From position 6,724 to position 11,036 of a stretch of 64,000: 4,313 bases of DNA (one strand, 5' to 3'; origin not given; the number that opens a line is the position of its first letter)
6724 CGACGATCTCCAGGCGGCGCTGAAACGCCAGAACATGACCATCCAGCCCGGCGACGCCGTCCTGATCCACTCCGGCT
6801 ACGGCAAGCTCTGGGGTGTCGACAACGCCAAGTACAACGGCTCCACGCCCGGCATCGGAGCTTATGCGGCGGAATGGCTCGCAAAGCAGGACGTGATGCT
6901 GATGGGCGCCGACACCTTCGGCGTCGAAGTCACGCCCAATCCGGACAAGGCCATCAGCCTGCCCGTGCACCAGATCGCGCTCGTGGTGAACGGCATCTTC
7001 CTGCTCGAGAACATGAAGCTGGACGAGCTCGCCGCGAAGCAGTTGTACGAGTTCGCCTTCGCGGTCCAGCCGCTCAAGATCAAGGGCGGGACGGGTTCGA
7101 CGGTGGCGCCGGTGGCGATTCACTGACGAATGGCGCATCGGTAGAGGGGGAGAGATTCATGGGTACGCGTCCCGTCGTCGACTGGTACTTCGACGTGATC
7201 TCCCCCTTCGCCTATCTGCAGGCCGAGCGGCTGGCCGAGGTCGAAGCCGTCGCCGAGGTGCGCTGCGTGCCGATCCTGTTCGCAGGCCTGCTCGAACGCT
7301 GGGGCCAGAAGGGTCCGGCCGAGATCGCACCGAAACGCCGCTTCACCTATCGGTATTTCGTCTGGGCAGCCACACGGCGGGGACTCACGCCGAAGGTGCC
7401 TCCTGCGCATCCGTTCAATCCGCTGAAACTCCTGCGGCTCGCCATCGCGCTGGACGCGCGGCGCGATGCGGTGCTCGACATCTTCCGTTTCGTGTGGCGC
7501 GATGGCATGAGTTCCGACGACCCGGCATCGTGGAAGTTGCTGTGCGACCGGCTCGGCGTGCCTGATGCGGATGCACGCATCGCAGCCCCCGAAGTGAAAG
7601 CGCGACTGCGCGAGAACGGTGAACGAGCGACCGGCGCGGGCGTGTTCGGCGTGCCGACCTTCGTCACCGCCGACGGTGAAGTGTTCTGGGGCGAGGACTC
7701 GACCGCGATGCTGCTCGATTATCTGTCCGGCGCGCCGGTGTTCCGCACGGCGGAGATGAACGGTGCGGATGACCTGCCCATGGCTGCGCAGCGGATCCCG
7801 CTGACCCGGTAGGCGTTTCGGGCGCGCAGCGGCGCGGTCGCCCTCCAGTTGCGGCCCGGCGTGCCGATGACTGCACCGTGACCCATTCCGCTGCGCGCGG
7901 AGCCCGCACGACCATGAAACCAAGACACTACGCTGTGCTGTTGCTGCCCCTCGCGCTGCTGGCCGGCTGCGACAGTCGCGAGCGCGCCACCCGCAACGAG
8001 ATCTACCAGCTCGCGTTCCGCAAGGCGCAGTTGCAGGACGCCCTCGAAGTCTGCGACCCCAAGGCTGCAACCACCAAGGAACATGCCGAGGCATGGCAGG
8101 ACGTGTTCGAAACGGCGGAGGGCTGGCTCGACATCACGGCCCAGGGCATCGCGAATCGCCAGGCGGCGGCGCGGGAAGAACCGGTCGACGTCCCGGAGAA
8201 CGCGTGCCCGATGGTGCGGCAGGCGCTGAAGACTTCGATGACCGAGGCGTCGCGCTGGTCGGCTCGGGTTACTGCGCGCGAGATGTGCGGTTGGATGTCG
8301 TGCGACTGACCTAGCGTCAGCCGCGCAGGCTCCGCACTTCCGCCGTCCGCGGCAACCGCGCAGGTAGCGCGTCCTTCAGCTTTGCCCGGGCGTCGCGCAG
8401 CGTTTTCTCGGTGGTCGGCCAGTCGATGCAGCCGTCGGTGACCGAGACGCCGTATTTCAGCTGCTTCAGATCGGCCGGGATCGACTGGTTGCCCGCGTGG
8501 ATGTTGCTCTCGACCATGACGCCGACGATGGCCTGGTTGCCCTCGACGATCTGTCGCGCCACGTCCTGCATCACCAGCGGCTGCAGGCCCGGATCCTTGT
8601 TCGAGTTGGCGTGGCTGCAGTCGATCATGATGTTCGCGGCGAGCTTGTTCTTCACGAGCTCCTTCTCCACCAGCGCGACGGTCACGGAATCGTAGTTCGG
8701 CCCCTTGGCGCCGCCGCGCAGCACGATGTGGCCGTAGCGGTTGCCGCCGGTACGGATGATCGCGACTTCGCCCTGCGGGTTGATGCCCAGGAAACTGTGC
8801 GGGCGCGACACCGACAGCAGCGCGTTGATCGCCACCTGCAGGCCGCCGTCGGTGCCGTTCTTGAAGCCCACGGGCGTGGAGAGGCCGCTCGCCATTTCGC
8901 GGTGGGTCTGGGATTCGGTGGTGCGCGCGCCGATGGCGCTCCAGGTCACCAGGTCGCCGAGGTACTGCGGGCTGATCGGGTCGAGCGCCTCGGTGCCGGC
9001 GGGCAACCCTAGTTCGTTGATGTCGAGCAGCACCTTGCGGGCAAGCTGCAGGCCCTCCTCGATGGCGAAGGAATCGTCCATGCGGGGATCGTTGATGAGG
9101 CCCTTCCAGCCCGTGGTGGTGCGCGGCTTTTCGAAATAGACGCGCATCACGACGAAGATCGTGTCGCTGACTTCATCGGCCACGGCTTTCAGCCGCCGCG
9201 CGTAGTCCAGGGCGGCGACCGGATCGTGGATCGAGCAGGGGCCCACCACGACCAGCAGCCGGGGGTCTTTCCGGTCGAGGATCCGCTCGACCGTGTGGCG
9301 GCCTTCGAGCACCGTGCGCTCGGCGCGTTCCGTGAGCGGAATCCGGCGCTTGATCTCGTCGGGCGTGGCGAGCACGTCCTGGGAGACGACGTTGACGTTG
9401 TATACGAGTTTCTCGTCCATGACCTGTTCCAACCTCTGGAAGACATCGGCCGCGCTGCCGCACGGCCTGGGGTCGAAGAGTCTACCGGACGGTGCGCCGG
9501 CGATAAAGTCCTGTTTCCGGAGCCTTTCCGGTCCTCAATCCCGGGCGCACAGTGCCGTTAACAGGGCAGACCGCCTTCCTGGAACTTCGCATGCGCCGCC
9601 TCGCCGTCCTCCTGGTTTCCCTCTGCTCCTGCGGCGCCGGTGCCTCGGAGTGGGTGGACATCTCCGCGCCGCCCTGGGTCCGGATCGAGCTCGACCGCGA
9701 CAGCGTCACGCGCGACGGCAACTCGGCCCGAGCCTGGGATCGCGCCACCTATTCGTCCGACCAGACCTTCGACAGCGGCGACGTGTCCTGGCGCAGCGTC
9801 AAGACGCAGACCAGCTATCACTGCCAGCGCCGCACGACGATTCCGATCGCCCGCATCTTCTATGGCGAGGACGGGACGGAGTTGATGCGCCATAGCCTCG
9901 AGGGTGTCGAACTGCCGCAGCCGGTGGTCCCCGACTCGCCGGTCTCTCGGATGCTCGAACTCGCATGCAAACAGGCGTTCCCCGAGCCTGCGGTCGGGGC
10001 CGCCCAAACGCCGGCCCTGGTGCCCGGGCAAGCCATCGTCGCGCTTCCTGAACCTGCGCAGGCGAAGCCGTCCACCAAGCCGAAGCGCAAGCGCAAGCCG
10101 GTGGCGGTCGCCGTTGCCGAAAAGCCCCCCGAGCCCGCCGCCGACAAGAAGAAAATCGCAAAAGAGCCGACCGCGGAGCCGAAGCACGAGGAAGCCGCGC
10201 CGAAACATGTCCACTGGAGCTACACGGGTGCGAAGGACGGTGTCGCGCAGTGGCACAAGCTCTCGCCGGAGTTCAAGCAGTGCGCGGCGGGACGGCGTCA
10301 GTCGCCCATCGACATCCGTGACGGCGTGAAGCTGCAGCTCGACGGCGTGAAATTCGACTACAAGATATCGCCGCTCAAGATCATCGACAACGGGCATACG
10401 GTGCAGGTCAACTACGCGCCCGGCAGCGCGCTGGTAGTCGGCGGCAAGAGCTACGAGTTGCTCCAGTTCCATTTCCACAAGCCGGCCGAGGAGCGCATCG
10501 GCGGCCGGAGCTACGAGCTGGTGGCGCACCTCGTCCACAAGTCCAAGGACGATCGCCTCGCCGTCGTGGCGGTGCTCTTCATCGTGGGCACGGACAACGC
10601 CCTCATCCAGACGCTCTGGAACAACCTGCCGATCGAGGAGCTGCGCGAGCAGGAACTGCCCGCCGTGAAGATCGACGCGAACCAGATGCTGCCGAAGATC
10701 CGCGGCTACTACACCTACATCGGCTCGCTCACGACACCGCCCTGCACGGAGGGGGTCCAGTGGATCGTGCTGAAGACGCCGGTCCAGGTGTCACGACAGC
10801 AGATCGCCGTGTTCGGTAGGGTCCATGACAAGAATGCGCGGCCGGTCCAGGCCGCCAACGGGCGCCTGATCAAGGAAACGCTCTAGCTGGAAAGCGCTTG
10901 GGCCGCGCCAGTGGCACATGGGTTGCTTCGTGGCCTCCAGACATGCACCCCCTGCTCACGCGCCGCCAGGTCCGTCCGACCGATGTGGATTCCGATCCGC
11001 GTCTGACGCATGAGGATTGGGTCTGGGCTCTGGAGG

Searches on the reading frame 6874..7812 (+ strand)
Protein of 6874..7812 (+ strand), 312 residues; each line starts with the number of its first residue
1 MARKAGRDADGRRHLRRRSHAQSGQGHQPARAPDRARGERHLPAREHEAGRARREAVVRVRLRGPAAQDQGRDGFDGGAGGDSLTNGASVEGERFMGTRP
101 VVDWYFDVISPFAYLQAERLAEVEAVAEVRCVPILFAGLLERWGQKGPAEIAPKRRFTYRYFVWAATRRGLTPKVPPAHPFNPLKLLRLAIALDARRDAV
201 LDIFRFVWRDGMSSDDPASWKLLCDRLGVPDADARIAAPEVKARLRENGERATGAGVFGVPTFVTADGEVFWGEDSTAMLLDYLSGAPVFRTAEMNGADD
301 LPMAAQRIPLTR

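Call 74: search_protein_families(library=pfam, proteins=[window:6874-7812:+], max_evalue=0.001)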
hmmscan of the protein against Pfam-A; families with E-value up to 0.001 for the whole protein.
window:6874-7812:+ (312 aa): 1 family
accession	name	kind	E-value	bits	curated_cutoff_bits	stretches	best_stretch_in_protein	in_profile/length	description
PF01323.26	DSBA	-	3.3e-23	82.9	25.6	1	101-284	1-190/191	DSBA-like thioredoxin domain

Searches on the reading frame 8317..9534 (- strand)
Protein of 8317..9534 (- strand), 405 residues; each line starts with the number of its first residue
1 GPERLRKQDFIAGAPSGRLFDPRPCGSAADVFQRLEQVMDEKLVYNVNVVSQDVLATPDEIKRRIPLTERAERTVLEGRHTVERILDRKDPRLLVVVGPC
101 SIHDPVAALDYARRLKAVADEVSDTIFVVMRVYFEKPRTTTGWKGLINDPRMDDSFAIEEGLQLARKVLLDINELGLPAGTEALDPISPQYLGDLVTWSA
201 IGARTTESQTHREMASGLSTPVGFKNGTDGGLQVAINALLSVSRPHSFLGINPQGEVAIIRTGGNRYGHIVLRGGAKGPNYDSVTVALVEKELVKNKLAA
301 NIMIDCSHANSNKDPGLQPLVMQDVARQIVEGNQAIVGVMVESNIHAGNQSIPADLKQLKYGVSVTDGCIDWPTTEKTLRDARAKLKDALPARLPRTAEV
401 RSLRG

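Call 73: search_protein_families(library=pfam, proteins=[window:8317-9534:-], max_evalue=0.001)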
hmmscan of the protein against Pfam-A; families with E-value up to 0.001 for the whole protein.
window:8317-9534:- (405 aa): 1 family
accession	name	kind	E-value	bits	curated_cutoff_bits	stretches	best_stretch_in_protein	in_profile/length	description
PF00793.26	DAHP_synth_1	-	1.2e-83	280.6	25.5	1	84-378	9-268/270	DAHP synthetase I family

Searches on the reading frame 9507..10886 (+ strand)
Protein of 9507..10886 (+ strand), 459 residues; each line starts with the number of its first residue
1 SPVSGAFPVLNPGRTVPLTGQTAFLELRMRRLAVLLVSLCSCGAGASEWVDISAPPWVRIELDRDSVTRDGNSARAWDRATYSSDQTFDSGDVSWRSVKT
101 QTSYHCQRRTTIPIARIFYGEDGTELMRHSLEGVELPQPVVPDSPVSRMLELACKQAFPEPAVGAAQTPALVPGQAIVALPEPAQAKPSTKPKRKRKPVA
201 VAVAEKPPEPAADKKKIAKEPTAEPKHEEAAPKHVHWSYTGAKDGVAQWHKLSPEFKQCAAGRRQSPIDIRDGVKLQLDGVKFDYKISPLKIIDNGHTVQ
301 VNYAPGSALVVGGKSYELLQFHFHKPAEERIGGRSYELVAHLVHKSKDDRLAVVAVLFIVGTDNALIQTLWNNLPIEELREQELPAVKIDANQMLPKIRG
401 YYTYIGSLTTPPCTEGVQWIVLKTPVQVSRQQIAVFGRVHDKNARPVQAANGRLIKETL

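Call 74: search_protein_families(library=pfam, proteins=[window:9507-10886:+], max_evalue=0.001)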
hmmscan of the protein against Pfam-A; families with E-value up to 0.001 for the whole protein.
window:9507-10886:+ (459 aa): 2 families
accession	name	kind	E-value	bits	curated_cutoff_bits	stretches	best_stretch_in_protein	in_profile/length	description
PF00194.26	Carb_anhydrase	-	1.3e-38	133.5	27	1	246-456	3-251/254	Eukaryotic-type carbonic anhydrase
PF16747.10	Adhesin_E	-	2.3e-12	47.6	23.7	1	49-155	1-109/109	Surface-adhesin protein E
